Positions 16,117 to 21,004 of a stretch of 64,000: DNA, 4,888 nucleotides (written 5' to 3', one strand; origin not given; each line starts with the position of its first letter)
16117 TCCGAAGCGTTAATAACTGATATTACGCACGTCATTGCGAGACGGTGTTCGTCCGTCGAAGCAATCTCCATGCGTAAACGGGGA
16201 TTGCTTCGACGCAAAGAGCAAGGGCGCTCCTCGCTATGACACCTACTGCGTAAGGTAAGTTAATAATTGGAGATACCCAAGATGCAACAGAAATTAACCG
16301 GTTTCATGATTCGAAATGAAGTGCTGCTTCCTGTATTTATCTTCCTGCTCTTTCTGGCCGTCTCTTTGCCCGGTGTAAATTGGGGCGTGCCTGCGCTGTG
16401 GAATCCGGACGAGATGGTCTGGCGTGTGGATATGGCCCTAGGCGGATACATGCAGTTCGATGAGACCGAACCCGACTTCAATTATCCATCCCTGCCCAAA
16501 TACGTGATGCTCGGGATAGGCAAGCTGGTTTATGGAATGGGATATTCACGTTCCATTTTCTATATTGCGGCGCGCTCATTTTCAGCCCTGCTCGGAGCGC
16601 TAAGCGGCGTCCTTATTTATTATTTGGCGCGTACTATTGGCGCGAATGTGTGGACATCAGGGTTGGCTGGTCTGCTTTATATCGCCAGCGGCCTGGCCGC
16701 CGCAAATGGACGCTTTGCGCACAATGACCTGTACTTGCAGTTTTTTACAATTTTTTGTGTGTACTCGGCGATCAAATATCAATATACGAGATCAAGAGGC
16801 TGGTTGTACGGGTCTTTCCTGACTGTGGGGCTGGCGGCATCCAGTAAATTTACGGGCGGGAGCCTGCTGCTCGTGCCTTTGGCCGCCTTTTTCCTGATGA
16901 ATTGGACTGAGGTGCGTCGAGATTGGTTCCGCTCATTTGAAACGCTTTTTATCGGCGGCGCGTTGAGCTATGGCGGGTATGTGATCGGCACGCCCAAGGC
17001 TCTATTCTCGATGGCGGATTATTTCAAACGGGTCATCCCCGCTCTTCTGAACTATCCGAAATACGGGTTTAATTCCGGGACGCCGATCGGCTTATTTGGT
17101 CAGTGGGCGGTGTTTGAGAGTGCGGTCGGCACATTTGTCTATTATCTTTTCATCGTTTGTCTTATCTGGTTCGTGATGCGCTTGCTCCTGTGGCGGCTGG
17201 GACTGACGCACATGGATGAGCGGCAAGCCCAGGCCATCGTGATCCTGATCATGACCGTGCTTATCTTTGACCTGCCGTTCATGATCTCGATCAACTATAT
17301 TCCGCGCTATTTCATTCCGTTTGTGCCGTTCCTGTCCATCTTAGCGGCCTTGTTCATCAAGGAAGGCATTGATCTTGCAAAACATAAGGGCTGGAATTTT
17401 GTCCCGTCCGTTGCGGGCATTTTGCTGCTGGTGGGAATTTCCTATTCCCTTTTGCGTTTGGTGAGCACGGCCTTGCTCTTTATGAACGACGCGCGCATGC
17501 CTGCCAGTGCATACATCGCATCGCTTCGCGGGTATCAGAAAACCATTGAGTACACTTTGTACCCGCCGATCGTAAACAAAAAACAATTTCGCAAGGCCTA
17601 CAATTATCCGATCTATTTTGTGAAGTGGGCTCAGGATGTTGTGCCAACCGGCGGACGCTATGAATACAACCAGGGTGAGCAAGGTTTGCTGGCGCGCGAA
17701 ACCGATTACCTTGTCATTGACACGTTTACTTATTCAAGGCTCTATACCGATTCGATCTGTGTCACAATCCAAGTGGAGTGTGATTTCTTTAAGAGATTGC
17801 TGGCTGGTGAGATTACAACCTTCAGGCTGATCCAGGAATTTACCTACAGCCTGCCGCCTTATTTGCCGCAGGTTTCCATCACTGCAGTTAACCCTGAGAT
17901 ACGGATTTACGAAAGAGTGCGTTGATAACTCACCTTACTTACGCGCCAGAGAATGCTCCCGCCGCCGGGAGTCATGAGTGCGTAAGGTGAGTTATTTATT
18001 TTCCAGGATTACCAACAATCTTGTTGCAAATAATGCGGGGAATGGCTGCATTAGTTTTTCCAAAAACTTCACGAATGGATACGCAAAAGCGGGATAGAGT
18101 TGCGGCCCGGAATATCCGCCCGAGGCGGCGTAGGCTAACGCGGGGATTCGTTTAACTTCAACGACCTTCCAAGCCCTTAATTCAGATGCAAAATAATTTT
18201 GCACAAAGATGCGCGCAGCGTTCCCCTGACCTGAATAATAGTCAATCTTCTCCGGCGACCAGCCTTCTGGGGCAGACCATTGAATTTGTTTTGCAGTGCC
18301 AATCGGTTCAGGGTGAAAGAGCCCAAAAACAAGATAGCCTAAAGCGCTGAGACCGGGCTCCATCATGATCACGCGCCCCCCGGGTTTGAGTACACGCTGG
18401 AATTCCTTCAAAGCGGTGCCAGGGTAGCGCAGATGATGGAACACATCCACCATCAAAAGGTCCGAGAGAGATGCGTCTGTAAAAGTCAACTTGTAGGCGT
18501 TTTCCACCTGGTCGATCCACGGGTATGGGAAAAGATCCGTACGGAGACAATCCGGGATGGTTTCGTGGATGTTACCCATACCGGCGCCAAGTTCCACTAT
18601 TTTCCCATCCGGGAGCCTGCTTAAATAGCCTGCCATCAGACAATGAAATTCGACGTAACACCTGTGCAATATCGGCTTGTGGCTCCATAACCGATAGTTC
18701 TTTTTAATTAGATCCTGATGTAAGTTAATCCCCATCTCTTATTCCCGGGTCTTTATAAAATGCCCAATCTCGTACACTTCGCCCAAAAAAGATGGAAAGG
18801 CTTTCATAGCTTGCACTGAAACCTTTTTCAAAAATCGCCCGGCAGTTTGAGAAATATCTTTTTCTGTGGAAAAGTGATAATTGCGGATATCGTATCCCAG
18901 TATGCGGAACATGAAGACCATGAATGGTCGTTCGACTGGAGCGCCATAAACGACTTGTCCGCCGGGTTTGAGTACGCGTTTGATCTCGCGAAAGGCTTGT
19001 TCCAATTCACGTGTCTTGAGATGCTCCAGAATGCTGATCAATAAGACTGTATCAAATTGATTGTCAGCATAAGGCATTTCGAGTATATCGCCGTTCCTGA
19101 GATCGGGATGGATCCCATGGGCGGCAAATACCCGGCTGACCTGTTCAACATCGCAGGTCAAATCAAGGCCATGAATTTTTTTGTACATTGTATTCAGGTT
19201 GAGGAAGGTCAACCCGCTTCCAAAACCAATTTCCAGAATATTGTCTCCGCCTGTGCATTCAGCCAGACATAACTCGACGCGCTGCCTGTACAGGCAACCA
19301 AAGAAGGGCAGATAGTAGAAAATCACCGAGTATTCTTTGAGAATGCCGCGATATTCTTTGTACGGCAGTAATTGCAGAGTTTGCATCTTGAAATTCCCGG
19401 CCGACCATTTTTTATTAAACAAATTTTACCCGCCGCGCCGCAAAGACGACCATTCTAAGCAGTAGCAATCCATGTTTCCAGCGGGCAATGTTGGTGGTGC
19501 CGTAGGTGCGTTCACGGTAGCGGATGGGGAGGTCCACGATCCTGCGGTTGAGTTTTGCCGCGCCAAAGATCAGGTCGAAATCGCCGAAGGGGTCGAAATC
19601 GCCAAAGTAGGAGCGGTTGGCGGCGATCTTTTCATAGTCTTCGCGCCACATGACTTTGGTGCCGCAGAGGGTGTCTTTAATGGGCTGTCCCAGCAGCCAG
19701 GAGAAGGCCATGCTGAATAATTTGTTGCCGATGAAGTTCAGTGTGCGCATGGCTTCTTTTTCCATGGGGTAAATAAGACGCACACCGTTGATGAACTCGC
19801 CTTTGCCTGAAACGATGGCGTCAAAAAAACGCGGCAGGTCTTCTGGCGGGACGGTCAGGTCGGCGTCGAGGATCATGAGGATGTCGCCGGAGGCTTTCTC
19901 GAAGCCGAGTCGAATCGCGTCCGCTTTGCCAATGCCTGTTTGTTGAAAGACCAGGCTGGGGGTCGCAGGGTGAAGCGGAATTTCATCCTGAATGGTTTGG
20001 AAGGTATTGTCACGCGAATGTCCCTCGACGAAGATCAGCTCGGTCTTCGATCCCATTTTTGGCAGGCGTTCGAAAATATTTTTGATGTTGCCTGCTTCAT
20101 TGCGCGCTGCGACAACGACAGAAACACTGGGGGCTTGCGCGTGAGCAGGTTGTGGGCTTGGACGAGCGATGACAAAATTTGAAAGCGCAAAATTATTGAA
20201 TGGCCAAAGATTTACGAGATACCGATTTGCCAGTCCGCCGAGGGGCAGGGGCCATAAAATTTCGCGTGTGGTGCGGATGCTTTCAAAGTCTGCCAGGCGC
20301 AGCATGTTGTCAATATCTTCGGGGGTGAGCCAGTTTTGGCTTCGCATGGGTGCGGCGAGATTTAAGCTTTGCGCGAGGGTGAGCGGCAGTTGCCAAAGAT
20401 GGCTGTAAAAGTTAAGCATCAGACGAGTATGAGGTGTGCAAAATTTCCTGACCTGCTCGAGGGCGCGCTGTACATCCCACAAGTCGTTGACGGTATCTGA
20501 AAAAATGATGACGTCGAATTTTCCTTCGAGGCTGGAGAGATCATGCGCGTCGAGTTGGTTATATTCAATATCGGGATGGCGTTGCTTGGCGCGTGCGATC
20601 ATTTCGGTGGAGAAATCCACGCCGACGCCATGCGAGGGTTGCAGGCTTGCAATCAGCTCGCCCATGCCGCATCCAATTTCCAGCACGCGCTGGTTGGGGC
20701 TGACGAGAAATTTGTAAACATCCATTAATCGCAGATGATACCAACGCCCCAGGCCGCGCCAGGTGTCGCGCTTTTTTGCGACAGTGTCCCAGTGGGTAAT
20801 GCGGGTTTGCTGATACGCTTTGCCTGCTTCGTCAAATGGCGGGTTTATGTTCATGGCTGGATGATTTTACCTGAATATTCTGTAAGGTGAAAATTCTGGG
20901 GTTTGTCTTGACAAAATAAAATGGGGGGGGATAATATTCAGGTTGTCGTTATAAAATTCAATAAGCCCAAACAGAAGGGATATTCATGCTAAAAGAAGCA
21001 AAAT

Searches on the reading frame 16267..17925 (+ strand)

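Call 34: search_protein_families(library=pfam, proteins=[window:16267-17925:+])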
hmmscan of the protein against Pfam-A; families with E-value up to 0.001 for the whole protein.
window:16267-17925:+ (552 aa): 2 families
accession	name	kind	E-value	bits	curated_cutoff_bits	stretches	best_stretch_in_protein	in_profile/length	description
PF02366.24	PMT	-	4.4e-14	53.1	22.7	1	97-221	80-209/245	Dolichyl-phosphate-mannose-protein mannosyltransferase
PF13231.12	PMT_2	-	2.3e-08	34.8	26.1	1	101-226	23-143/160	Dolichyl-phosphate-mannose-protein mannosyltransferase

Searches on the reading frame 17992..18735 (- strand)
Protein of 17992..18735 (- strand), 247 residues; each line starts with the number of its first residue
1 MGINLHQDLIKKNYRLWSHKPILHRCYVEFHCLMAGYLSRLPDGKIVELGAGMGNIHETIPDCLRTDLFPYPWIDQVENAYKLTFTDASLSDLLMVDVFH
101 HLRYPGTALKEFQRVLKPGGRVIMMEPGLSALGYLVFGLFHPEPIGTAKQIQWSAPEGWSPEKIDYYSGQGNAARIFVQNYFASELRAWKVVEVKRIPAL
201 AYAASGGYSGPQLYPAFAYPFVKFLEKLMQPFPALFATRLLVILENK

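Call 34: search_protein_families(library=pfam, proteins=[window:17992-18735:-])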
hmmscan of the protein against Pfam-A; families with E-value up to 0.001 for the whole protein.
window:17992-18735:- (247 aa): 3 families
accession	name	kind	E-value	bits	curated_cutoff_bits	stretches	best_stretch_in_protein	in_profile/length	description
PF08241.18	Methyltransf_11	-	1.4e-08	35.7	21.2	1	76-124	47-95/95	Methyltransferase domain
PF13489.12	Methyltransf_23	-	1.8e-05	24.9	27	1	42-169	22-147/164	Methyltransferase domain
PF08242.18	Methyltransf_12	-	0.00029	21.9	30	0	94-122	70-98/98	Methyltransferase domain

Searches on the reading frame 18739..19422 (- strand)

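Call 34: search_protein_families(library=pfam, proteins=[window:18739-19422:-])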
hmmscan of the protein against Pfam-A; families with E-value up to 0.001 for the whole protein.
window:18739-19422:- (227 aa): 8 families
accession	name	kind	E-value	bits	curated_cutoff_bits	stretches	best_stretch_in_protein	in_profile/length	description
PF08241.18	Methyltransf_11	-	6e-19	68.9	21.2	1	63-158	1-94/95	Methyltransferase domain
PF13649.12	Methyltransf_25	-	1.1e-17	65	27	1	62-155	1-97/97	Methyltransferase domain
PF13847.12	Methyltransf_31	-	5.3e-11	42.8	27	1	59-163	4-113/145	Methyltransferase domain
PF08242.18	Methyltransf_12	-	1.1e-09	39.3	30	1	63-156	1-97/98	Methyltransferase domain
PF13489.12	Methyltransf_23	-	5.5e-09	36.4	27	1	44-159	8-116/164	Methyltransferase domain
PF02353.26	CMAS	-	4.5e-06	26.6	27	1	57-158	61-163/273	Mycolic acid cyclopropane synthetase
PF05401.17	NodS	-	2.9e-05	24.4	24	1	45-163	31-148/201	Nodulation protein S (NodS)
PF01209.24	Ubie_methyltran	-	0.00026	20.8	20.1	1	45-158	35-150/233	ubiE/COQ5 methyltransferase family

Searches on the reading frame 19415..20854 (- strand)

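Call 34: search_protein_families(library=pfam, proteins=[window:19415-20854:-])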
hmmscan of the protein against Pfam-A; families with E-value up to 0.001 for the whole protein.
window:19415-20854:- (479 aa): 11 families
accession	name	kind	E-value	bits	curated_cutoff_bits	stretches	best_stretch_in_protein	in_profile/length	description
PF00535.33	Glycos_transf_2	-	4.7e-17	62.9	23.3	1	245-409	1-166/168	Glycosyl transferase family 2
PF13649.12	Methyltransf_25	-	9.9e-16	58.7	27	1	57-141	1-95/97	Methyltransferase domain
PF13847.12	Methyltransf_31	-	1.6e-15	57.5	27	1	53-185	3-141/145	Methyltransferase domain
PF13489.12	Methyltransf_23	-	3.5e-15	56.5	27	1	40-192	6-161/164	Methyltransferase domain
PF08241.18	Methyltransf_11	-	1.3e-13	51.8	21.2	1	58-145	1-93/95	Methyltransferase domain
PF08242.18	Methyltransf_12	-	6.2e-13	49.8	30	1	58-143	1-96/98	Methyltransferase domain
PF07021.18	MetW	-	7.7e-07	29.4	21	1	50-141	10-104/193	Methionine biosynthesis protein MetW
PF10111.15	Glyco_tranf_2_2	-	9.7e-05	22.4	27.3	1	245-347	1-106/276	Glycosyltransferase like family 2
PF05401.17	NodS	-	0.00037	20.8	24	1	56-132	46-126/201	Nodulation protein S (NodS)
PF01209.24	Ubie_methyltran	-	0.00065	19.6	20.1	1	52-154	46-158/233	ubiE/COQ5 methyltransferase family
PF05219.18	DREV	-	0.00071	19.2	26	1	49-147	87-186/265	DREV methyltransferase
